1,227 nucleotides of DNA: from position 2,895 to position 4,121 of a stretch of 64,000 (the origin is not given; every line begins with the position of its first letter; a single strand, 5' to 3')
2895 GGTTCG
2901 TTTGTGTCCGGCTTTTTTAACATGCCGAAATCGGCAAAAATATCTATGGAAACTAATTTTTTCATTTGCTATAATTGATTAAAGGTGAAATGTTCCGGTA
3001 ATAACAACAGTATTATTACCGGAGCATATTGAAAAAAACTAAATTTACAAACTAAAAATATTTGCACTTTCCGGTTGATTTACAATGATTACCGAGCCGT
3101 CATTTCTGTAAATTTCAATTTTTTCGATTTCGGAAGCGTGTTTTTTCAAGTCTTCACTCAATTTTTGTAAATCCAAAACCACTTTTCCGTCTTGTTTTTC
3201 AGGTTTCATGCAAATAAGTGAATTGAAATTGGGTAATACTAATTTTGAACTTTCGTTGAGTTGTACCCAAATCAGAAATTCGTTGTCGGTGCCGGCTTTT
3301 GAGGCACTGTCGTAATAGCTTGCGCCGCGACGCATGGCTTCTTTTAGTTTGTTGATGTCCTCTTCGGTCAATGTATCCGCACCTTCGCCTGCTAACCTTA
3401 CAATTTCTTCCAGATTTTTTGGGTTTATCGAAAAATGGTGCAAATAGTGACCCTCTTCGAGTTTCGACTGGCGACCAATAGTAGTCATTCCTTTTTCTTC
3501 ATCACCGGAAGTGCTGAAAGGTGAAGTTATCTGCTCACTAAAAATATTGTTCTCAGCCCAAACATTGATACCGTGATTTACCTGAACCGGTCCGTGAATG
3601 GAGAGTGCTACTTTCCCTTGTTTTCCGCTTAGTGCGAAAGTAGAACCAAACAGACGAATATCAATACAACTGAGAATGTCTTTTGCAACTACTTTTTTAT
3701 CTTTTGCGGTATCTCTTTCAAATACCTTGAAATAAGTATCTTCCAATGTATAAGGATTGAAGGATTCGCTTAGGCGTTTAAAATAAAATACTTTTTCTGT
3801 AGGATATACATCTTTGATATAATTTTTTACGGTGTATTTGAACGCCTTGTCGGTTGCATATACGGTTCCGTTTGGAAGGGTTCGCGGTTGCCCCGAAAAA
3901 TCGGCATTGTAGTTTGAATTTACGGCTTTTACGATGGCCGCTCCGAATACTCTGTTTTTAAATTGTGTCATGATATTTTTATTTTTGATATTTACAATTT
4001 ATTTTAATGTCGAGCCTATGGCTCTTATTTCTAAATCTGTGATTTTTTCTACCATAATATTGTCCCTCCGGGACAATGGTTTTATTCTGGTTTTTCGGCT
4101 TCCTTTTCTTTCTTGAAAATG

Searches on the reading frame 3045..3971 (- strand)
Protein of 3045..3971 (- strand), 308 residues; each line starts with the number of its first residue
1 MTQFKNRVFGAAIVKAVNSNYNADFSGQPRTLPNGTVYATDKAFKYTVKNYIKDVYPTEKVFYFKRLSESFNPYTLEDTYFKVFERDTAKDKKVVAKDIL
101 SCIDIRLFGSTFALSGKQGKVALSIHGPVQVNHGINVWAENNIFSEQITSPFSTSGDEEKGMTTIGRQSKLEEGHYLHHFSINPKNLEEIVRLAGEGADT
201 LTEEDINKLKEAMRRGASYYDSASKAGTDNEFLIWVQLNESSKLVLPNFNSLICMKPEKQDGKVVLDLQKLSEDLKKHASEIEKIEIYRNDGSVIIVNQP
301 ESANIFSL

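Call 55: search_protein_families(library=pfam, proteins=[window:3045-3971:-], max_evalue=1e-8)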
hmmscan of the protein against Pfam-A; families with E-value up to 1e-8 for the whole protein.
window:3045-3971:- (308 aa): 1 family
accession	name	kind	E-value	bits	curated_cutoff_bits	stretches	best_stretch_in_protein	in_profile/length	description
PF05107.17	Cas_Cas7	-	2.2e-39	136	33.2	1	6-246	1-223/249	CRISPR-associated protein Cas7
